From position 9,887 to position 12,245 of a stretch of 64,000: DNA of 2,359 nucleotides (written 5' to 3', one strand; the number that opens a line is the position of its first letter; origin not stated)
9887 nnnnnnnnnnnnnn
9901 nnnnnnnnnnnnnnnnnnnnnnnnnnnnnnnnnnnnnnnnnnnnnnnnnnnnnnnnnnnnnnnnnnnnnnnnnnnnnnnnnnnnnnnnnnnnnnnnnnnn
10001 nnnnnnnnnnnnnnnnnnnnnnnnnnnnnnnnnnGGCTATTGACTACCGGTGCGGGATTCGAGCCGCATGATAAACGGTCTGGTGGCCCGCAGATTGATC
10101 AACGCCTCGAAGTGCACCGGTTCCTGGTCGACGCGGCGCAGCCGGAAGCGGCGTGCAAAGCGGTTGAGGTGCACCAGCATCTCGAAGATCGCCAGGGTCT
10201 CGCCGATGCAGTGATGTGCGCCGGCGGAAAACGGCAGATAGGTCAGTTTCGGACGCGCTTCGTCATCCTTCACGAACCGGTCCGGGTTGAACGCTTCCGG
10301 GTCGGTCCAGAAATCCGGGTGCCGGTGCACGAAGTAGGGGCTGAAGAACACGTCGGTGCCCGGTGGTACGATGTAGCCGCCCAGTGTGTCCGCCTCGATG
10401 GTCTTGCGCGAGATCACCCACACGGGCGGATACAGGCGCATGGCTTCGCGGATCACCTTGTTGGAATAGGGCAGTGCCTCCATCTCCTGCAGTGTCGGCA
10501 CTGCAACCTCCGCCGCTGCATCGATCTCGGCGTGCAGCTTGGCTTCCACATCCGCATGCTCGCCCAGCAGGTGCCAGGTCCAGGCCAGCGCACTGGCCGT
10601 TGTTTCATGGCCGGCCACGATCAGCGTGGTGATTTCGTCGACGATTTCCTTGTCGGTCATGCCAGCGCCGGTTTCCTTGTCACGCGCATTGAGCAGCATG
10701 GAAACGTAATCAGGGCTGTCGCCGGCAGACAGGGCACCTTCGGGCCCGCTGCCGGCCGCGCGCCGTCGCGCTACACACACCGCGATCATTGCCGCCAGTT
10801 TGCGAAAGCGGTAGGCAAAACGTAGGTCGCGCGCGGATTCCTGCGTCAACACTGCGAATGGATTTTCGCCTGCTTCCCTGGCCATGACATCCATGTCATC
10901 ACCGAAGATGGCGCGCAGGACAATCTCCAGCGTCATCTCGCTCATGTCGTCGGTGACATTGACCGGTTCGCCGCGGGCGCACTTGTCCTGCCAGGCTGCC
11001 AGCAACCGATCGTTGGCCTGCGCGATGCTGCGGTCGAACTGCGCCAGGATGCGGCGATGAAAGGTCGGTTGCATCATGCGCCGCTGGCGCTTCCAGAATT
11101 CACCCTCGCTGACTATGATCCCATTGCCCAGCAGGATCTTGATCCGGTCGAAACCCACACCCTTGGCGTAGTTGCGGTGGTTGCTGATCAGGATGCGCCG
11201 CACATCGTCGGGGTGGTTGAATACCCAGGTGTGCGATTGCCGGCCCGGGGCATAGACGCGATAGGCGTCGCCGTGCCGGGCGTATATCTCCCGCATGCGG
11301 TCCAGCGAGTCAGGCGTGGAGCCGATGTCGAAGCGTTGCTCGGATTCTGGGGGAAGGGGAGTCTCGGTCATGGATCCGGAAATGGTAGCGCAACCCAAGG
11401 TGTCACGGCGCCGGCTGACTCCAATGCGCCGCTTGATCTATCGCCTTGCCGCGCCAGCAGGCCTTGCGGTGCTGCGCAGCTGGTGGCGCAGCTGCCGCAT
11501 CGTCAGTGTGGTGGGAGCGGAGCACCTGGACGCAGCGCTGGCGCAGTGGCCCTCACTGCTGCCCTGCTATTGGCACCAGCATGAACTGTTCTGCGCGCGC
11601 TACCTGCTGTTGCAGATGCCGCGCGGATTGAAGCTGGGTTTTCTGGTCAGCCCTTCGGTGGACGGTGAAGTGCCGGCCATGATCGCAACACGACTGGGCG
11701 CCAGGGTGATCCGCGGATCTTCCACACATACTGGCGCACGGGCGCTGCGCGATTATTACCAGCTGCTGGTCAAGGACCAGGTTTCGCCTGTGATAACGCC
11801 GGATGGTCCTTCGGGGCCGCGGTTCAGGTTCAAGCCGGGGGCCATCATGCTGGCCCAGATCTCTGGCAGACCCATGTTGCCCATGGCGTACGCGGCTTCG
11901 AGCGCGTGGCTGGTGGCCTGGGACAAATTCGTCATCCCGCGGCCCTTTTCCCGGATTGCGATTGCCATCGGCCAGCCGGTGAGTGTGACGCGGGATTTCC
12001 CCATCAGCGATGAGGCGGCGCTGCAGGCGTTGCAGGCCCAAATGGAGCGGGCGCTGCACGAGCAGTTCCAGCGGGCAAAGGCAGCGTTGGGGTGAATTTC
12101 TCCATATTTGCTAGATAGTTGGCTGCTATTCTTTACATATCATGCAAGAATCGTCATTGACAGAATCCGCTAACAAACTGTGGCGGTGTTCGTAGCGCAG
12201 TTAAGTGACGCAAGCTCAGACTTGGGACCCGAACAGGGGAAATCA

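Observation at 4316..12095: Seven-gene envelope-lipid island: FAAL-ACP + P450 + LpxL-type and DUF374 acyltransferases beside a GT2/LAB_N/GT39 module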

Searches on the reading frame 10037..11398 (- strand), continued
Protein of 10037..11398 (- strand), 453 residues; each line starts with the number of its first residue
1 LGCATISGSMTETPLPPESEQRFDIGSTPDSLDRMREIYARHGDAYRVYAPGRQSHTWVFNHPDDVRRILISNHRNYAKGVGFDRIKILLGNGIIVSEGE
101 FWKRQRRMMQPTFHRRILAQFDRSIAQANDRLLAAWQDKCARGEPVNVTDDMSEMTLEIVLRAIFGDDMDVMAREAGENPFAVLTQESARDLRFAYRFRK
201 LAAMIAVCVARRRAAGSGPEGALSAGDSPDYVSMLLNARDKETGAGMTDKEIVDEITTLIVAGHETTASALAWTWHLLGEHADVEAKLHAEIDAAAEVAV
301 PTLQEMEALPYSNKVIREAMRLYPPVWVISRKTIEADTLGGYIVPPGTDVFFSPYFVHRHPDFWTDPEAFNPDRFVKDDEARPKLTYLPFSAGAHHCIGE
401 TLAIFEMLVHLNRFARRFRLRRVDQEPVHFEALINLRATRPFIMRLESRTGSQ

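Call 77: search_protein_families(library=ncbifam, proteins=[L122:14218-15423:+, L122:12069-13931:+, L122:5443-6336:-, L122:7094-7837:-], max_evalue=0.00001)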
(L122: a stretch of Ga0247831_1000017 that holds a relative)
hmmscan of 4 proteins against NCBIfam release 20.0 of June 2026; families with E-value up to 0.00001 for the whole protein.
L122:14218-15423:+ (401 aa): 12 families
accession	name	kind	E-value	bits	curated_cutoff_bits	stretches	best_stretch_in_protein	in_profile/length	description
NF047599.1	SerpalmtaseBetaP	equivalog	8.2e-172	571.3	500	1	1-389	1-387/394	serine palmitoyltransferase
NF047603.1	SerpalmtaseAlphaP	equivalog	4.1e-129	430.8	670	1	3-387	4-388/399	serine palmitoyltransferase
TIGR00858.1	bioF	equivalog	1.2e-96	323.7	426.45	1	36-388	13-364/365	8-amino-7-oxononanoate synthase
NF047600.1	SerpalmtaseCFB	equivalog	8.6e-91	304.5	640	1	34-393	33-390/395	serine palmitoyltransferase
NF005394.0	PRK06939.1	equivalog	5.6e-81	272.3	460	1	31-391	26-390/397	glycine C-acetyltransferase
TIGR01825.1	gly_Cac_T_rel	subfamily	3.1e-80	269.7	535.4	1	36-392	25-379/385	BioF/Kbl family PLP-dependent acyltransferase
TIGR01822.1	2am3keto_CoA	equivalog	1.9e-72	244.4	493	1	35-389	29-384/393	glycine C-acetyltransferase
NF005526.0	PRK07179.1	equivalog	1e-62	212.1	428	1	47-388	57-392/407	alpha-hydroxyketone-type quorum-sensing autoinducer synthase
TIGR01821.1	5aminolev_synth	equivalog_domain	3.2e-62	210.7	338.55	1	32-390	32-392/402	5-aminolevulinate synthase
NF004608.1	PRK05937.1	equivalog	8.8e-36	123.4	399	1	77-389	42-343/366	8-amino-7-oxononanoate synthase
NF005697.0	PRK07505.1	subfamily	1.6e-34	119.2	342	1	39-388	43-395/405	hypothetical protein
TIGR03301.1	PhnW-AepZ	equivalog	2.7e-07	30.3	360.8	0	150-257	98-201/355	2-aminoethylphosphonate aminotransferase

L122:12069-13931:+ (620 aa): 91 families (the best 25 are shown)
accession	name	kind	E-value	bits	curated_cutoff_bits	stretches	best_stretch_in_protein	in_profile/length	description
NF006624.1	PRK09192.1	subfamily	5.2e-225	748.1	600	1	28-591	1-563/567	fatty acyl-AMP ligase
NF005850.0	PRK07768.1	subfamily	1.9e-96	323.5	572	1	195-587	151-542/545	long-chain-fatty-acid--CoA ligase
NF004282.0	PRK05691.1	subfamily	6.3e-89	297.9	4090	1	69-588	38-558/4334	non-ribosomal peptide synthase/polyketide synthase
NF004510.0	PRK05851.1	equivalog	9.7e-74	248.4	621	1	69-587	29-519/525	long-chain-fatty acid--ACP ligase MbtM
NF009124.0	PRK12476.1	subfamily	1.2e-69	235.1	922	1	70-591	67-607/612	fatty acyl-AMP ligase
NF040633.1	FadD32_Coryne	exception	2.8e-69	234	875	1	77-590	68-614/614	FadD32-like long-chain-fatty-acid--AMP ligase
NF004509.1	PRK05850.1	subfamily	2.9e-68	230.6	775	1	68-590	34-570/578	fatty-acid--AMP ligase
NF038339.3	FAAL_FadD32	equivalog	1.3e-63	215.1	975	1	72-590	53-610/625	long-chain-fatty-acid--AMP ligase FadD32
NF038337.1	FAAL_FadD21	exception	5.1e-54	183.7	1100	1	70-590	37-571/579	fatty-acid--AMP ligase FAAL21/FadD21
NF038338.1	FAAL_FadD28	exception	9.8e-49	166.2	1100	1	70-588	37-570/580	fatty-acid--AMP ligase FAAL28/FadD28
NF004837.0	PRK06187.1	subfamily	2.1e-48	164.9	476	1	66-591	33-525/531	long-chain-fatty-acid--CoA ligase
NF009233.0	PRK12583.1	subfamily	1.5e-37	129.2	832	2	405-594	371-556/558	fatty acid CoA ligase family protein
NF005801.1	PRK07656.1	equivalog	8.1e-35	120.4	657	2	408-581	336-496/500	FadD3 family acyl-CoA ligase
NF005702.0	PRK07514.1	subfamily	2.2e-34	118.7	558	1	72-589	30-501/506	malonyl-CoA synthase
NF004511.1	PRK05852.1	equivalog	9.7e-31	107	650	2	410-588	332-504/505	FadD7 family fatty acid--CoA ligase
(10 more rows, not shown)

L122:5443-6336:- (297 aa): 0 families

L122:7094-7837:- (247 aa): 17 families
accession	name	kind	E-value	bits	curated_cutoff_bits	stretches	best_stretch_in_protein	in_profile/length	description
TIGR03992.1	Arch_glmU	subfamily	3.7e-20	72.1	292.1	1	6-241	2-225/393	bifunctional sugar-1-phosphate nucleotidylyltransferase/acetyltransferase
NF041135.1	IPPtranDIPPsyn_Thcocales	equivalog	3.6e-15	55.9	580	1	6-240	2-214/419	bifunctional L-myo-inositol-1-phosphate cytidylyltransferase/CDP-L-myo-inositol myo-inositolphosphotransferase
NF045761.1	NAMPUrTaseMurU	equivalog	3.6e-14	53.2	250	1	6-71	2-67/226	N-acetylmuramate alpha-1-phosphate uridylyltransferase MurU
NF041313.1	UDPGP_AglF_Halo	equivalog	5.6e-13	48.9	400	1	6-226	2-218/234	UTP--glucose-1-phosphate uridylyltransferase AglF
NF052502.1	man1P_GTase_Rv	exception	4.7e-09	35.6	440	1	7-72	3-68/352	mannose-1-phosphate guanylyltransferase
NF041173.1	Sug_nt_acttase_Thmprot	equivalog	7.2e-09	35.1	600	1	6-239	2-223/405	bifunctional sugar-1-phosphate nucleotidylyltransferase/acetyltransferase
TIGR01173.1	glmU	equivalog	1.3e-08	34.2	366.85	1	6-134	2-125/452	bifunctional UDP-N-acetylglucosamine diphosphorylase/glucosamine-1-phosphate N-acetyltransferase GlmU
NF010933.0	PRK14353.1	equivalog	2e-08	33.3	505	1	2-117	3-114/453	bifunctional UDP-N-acetylglucosamine diphosphorylase/glucosamine-1-phosphate N-acetyltransferase GlmU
NF045697.1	MurNAcPUrMurU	equivalog_domain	2.1e-08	33.9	370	1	8-71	1-64/229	N-acetylmuramate alpha-1-phosphate uridylyltransferase MurU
NF010934.1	PRK14354.1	equivalog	2.7e-08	32.8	450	1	7-113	2-100/447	bifunctional UDP-N-acetylglucosamine diphosphorylase/glucosamine-1-phosphate N-acetyltransferase GlmU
NF010938.0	PRK14358.1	equivalog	5.5e-08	31.8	500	1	2-71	5-71/481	bifunctional N-acetylglucosamine-1-phosphate uridyltransferase/glucosamine-1-phosphate acetyltransferase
NF010935.0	PRK14355.1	equivalog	1.1e-07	30.9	718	1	7-126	6-120/459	bifunctional UDP-N-acetylglucosamine diphosphorylase/glucosamine-1-phosphate N-acetyltransferase GlmU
NF045665.1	NTPtran_DVU1551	equivalog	1.4e-07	30.9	315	1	6-87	2-73/359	DVU_1551 family NTP transferase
NF010932.0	PRK14352.1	equivalog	3.8e-07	29.1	611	1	4-80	6-79/488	bifunctional UDP-N-acetylglucosamine diphosphorylase/glucosamine-1-phosphate N-acetyltransferase GlmU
TIGR01208.1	rmlA_long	equivalog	5.2e-07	28.9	320.25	1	6-67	1-63/353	glucose-1-phosphate thymidylyltransferase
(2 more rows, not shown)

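Call 80: find_homologous_proteins(query=P0323, max_evalue=1e-50)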
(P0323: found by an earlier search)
Query P0323 (656 aa): 7813 proteins with E <= 1e-50 among 8000 candidates; the best 120 are listed.
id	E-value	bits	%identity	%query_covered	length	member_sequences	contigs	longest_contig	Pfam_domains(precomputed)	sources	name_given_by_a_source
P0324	0.0e+0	1419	97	100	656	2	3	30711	PF00550.32,PF00501.35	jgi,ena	-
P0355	0.0e+0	1194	82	100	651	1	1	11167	PF00550.32,PF00501.35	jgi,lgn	-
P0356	0.0e+0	1177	80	100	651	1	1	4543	PF00550.32,PF00501.35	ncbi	-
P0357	0.0e+0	1131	78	100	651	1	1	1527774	PF00550.32,PF00501.35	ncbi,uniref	ncbi:AMP-binding protein [Salinisphaera sp. T31B1]|uniref:non-ribosomal peptide synthetase n=1 Tax=S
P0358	0.0e+0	1079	75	100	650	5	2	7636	PF00550.32,PF00501.35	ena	-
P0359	0.0e+0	1070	73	100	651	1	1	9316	PF00550.32,PF00501.35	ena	-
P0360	0.0e+0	1069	73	100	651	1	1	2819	PF00550.32,PF00501.35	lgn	-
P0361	0.0e+0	1067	73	100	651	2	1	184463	PF00550.32,PF00501.35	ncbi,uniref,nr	ncbi:peptide synthetase [Salinisphaera orenii MK-B5]|uniref:Peptide synthetase n=1 Tax=Salinisphaera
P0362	0.0e+0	1065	73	100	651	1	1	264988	PF00550.32,PF00501.35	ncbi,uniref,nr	ncbi:non-ribosomal peptide synthetase [Salinisphaera orenii]|uniref:Peptide synthetase n=1 Tax=Salin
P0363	0.0e+0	1045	71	97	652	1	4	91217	PF00550.32,PF00501.35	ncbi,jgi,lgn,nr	ncbi:MAG: non-ribosomal peptide synthetase [Salinisphaera sp.]|jgi:acyl-CoA synthetase (AMP-forming)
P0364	0.0e+0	1040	72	97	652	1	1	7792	PF00550.32,PF00501.35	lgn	-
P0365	0.0e+0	1028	72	99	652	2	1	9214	PF00550.32,PF00501.35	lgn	-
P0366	0.0e+0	1026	72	98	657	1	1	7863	PF00550.32,PF00501.35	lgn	-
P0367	0.0e+0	1017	71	100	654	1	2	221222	PF00550.32,PF00501.35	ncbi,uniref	ncbi:non-ribosomal peptide synthetase [Salinisphaera aquimarina]|uniref:AMP-binding protein n=1 Tax=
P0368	6.8e-297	1004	71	97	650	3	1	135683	PF00550.32,PF00501.35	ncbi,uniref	ncbi:non-ribosomal peptide synthetase [Salinisphaera sp. SWV1]|uniref:non-ribosomal peptide syntheta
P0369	1.9e-295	1000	70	97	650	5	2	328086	PF00550.32,PF00501.35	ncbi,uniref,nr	ncbi:non-ribosomal peptide synthetase [Salinisphaera hydrothermalis]|uniref:AMP-dependent synthetase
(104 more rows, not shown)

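Call 81: find_encoding_contigs(protein=P0369, flank=10000, max_places=2)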
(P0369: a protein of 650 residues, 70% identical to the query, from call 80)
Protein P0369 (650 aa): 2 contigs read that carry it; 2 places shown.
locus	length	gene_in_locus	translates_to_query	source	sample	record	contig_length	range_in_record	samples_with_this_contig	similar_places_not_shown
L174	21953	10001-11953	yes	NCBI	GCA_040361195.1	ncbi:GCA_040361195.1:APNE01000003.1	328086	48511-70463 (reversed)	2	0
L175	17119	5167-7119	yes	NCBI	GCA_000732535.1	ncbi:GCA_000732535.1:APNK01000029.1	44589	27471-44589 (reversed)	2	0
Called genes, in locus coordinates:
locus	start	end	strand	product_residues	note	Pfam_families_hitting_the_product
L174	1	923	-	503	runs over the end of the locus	PF01734:Patatin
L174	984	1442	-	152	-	PF01625:PMSR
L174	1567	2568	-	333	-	-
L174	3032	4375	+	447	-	-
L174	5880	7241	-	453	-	PF02844:GARS_N, PF01071:GARS_A, PF02843:GARS_C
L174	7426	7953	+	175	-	PF00293:NUDIX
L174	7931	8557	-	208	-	-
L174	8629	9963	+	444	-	PF00067:p450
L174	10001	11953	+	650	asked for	PF00501:AMP-binding, PF00550:PP-binding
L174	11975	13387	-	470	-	PF00370:FGGY_N, PF02782:FGGY_C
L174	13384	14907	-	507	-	PF13520:AA_permease_2, PF00324:AA_permease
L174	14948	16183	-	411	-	PF00070:Pyr_redox (faint), PF00890:FAD_binding_2 (weak), PF01266:DAO (weak), PF01494:FAD_binding_3 (weak), PF07992:Pyr_redox_2, PF12831:FAD_oxidored (weak), PF13450:NAD_binding_8, PF13738:Pyr_redox_3 (weak), +2 more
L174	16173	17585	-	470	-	PF01266:DAO, PF04324:Fer2_BFD (weak)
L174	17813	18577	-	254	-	PF08220:HTH_DeoR, PF08279:HTH_11 (weak), PF25213:HVO_A0261_N (weak), PF00455:DeoRC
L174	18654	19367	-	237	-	PF04028:DUF374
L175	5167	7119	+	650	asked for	PF00501:AMP-binding, PF00550:PP-binding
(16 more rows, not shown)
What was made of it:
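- In S. hydrothermalis, DUF374 lies 6.7 kb away, behind a glycerol-utilisation insert (call 81).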

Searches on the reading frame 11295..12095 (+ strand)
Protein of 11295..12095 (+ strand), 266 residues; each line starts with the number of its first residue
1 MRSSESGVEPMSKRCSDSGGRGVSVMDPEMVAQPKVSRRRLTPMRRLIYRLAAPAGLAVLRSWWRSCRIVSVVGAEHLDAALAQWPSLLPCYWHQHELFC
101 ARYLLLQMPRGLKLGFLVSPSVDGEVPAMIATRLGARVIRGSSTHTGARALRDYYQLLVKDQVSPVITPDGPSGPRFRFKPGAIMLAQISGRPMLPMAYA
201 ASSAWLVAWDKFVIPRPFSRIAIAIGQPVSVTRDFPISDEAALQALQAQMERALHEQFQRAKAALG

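Call 3: search_protein_families(library=pfam, proteins=[window:11295-12095:+], max_evalue=0.01)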
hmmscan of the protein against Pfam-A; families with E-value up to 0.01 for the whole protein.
window:11295-12095:+ (266 aa): 1 family
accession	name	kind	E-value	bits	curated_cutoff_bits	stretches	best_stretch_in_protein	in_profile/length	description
PF04028.18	DUF374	-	7.7e-18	64.3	26.8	1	109-176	3-69/69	Domain of unknown function (DUF374)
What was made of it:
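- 11370..12095 (+): DUF374 = LpxJ-family late acyltransferase, divergent from the P450 operon. The start is ambiguous (11370, 11382 or 11424). Pfam DUF374, 64 bits (call 3).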

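Call 5: search_protein_families(library=ncbifam, proteins=[window:11295-12095:+], max_evalue=0.001)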
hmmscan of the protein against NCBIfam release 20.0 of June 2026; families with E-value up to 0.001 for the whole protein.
window:11295-12095:+ (266 aa): 0 families

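Call 30: search_solved_structures(query=window:11415-12095:+, max_evalue=1)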
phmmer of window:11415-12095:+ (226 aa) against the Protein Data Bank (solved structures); distinct sequences matched with E-value up to 1: 3.
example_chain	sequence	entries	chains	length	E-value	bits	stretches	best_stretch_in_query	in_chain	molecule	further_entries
5kym_A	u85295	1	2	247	0.24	14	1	105-161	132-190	1-acyl-sn-glycerol-3-phosphate acyltransferase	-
2inp_E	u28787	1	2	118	0.55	12.8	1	47-78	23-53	Phenol hydroxylase component phO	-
2inn_E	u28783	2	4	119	0.55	12.8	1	47-78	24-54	Phenol hydroxylase component phO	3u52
